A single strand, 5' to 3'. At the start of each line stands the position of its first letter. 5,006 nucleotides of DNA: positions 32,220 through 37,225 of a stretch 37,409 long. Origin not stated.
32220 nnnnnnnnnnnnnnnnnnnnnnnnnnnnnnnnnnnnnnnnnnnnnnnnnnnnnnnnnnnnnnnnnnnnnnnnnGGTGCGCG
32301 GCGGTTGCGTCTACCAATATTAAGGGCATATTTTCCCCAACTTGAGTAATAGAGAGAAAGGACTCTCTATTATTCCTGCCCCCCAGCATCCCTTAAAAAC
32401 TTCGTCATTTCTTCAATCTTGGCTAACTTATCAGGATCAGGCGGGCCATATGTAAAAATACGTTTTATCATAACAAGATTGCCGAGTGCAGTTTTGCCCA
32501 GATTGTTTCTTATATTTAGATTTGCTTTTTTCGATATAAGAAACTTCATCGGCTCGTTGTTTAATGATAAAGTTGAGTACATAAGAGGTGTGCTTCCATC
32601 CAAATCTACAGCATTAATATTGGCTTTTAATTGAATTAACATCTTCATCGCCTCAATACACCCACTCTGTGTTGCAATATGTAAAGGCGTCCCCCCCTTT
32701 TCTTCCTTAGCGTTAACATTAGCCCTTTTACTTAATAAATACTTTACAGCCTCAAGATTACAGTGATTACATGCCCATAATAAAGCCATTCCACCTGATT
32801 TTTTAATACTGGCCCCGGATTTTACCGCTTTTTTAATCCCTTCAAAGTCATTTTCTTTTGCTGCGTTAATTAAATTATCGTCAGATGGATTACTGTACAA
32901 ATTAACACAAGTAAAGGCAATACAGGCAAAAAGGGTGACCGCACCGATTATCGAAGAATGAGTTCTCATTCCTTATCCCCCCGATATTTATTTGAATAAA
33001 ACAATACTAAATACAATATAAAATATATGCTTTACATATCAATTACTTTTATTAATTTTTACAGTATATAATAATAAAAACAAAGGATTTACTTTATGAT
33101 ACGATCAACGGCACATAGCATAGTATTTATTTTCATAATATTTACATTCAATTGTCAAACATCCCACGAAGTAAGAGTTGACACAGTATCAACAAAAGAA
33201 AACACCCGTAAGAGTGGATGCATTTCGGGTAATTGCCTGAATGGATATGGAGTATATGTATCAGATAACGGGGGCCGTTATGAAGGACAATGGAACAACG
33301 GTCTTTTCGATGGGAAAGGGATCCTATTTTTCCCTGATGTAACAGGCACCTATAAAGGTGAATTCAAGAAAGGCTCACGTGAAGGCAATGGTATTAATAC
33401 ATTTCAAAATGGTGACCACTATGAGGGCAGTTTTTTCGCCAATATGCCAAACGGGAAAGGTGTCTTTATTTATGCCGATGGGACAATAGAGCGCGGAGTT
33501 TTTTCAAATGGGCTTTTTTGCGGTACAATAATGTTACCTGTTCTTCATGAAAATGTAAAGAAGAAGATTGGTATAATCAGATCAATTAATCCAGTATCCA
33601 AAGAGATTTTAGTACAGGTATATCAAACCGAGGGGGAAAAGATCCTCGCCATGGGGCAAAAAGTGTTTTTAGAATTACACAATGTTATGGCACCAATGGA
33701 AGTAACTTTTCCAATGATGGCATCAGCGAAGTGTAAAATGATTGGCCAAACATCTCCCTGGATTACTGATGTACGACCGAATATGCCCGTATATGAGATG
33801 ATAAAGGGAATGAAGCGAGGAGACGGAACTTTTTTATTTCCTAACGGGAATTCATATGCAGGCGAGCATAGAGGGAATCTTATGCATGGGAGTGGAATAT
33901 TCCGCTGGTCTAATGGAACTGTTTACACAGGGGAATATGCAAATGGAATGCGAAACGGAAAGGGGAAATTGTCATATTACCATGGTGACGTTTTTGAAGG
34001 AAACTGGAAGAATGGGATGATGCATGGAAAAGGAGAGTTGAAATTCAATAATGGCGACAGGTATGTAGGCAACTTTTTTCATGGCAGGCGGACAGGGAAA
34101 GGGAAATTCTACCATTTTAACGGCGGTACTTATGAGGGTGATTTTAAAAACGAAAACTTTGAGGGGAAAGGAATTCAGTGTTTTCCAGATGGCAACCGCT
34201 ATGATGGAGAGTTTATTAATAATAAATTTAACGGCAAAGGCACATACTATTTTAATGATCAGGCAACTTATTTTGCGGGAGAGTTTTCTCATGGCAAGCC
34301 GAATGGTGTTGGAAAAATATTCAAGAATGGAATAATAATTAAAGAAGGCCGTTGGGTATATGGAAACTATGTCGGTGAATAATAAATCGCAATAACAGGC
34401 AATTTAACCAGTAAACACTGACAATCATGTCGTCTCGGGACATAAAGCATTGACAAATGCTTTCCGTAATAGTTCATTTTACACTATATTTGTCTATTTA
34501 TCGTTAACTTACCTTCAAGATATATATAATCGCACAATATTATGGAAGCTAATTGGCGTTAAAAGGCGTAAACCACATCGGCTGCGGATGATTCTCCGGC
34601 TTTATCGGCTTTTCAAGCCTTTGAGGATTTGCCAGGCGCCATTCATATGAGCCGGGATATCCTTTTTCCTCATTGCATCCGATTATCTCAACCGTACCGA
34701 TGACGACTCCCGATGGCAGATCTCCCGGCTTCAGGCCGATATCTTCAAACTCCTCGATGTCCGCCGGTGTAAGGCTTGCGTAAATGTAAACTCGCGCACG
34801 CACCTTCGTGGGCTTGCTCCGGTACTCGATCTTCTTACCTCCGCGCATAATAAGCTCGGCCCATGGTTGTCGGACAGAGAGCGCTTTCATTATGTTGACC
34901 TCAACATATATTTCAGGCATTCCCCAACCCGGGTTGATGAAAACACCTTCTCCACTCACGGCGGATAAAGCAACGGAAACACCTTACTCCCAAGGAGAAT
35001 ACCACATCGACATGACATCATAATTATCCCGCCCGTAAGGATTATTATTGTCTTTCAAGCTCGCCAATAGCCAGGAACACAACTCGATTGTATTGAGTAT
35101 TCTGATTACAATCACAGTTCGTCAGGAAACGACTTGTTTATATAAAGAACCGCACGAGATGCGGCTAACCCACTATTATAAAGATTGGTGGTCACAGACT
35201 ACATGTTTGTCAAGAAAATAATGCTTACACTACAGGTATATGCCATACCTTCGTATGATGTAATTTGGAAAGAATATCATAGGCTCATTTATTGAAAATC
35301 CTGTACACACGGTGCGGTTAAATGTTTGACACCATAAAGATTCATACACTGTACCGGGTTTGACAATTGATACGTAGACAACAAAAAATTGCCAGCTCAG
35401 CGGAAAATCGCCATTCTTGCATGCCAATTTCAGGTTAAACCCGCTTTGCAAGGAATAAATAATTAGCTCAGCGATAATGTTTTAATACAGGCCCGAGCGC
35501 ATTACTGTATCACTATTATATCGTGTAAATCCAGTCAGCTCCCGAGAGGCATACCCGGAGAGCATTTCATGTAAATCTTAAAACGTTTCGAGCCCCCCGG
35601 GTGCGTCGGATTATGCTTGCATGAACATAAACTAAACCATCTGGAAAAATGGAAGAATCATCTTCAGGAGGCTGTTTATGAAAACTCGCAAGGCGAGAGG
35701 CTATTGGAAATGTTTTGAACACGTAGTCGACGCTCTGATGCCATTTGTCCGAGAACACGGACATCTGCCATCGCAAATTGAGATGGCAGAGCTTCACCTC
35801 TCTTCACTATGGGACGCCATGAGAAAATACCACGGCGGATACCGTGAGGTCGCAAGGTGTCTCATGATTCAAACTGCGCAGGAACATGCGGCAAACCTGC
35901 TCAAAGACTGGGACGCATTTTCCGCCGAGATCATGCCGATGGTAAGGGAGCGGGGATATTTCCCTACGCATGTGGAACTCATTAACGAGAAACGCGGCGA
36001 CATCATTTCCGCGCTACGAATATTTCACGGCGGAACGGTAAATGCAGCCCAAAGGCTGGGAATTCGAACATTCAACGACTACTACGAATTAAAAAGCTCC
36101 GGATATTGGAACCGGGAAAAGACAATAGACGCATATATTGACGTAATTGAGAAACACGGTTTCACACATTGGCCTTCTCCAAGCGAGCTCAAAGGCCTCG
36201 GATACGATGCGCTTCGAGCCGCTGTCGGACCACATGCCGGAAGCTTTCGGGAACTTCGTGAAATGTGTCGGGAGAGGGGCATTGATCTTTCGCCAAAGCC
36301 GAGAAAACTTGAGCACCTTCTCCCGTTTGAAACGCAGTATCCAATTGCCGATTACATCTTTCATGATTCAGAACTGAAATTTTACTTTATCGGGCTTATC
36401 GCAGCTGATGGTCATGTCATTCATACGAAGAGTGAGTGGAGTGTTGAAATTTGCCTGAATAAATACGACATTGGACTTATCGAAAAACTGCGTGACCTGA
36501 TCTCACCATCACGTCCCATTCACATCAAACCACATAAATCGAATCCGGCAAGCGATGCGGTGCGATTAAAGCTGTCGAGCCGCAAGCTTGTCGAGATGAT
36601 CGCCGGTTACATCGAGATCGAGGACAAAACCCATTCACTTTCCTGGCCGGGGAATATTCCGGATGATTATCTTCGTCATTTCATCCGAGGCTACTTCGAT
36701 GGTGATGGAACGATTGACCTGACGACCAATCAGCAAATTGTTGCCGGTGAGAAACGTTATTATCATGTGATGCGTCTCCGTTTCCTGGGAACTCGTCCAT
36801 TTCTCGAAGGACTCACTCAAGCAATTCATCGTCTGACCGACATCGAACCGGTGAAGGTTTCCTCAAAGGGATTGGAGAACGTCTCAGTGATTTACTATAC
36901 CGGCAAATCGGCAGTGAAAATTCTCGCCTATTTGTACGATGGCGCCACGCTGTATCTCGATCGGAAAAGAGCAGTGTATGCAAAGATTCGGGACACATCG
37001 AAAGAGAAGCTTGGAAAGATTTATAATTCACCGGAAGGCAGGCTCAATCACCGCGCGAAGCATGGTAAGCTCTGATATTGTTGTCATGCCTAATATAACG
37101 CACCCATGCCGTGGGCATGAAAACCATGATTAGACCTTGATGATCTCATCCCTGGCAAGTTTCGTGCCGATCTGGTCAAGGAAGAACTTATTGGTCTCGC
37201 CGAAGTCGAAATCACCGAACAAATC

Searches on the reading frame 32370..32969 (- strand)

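Call 7: search_protein_families(library=pfam, proteins=[window:32370-32969:-], max_evalue=0.001)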
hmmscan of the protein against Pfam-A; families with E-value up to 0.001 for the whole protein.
window:32370-32969:- (199 aa): 5 families
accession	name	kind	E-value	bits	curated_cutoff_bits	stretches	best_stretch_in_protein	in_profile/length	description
PF13637.12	Ank_4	-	2.8e-21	75.6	22.7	2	63-103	1-41/50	Ankyrin repeats (many copies)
PF12796.13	Ank_2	-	3e-21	76.2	27.3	2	33-122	1-90/90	Ankyrin repeats (3 copies)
PF00023.36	Ank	-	7.2e-20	70.4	21.1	2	92-122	2-32/33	Ankyrin repeat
PF13606.12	Ank_3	-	6.3e-16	57.1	22.3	1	92-120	2-30/30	Ankyrin repeat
PF13857.12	Ank_5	-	3.4e-11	43.7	27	1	78-129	1-53/56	Ankyrin repeats (many copies)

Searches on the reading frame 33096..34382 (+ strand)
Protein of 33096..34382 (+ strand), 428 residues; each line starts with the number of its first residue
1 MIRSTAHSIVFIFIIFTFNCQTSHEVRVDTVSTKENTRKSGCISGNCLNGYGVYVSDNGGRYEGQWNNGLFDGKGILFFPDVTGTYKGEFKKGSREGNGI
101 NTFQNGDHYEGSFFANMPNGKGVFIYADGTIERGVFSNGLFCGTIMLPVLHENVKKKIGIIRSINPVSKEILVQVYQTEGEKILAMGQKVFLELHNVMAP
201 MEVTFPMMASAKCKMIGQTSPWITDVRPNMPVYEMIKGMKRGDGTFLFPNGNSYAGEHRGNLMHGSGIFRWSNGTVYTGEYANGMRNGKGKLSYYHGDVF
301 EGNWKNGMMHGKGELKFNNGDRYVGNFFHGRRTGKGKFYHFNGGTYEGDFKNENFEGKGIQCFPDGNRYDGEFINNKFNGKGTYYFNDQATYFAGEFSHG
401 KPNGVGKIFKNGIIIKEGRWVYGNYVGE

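Call 8: search_protein_families(library=pfam, proteins=[window:33096-34382:+], max_evalue=0.001)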
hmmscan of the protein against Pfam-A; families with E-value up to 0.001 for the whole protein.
window:33096-34382:+ (428 aa): 1 family
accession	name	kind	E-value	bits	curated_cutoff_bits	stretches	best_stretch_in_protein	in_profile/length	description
PF02493.26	MORN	-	3.5e-49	162.2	22.5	5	300-322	1-23/23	MORN repeat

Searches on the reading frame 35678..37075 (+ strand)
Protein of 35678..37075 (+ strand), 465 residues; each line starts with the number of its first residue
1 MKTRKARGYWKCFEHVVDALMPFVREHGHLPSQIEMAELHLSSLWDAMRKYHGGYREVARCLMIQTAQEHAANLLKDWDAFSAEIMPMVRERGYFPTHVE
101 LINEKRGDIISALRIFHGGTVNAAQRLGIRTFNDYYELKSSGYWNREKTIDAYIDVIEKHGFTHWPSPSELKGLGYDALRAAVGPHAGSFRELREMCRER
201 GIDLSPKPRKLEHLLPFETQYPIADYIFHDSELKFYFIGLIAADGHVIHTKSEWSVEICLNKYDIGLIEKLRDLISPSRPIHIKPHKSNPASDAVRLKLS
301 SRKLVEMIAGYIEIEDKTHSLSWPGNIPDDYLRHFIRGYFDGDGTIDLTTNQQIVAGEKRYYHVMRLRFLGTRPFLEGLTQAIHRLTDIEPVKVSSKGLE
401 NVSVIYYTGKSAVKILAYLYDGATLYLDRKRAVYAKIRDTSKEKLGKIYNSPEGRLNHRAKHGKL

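Call 8: search_protein_families(library=pfam, proteins=[window:35678-37075:+], max_evalue=0.001)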
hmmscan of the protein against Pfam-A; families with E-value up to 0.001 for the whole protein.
window:35678-37075:+ (465 aa): 1 family
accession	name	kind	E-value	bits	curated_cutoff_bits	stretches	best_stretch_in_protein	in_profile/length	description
PF14528.11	LAGLIDADG_3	-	3.3e-08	34.1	22.5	0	331-360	2-32/82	LAGLIDADG-like domain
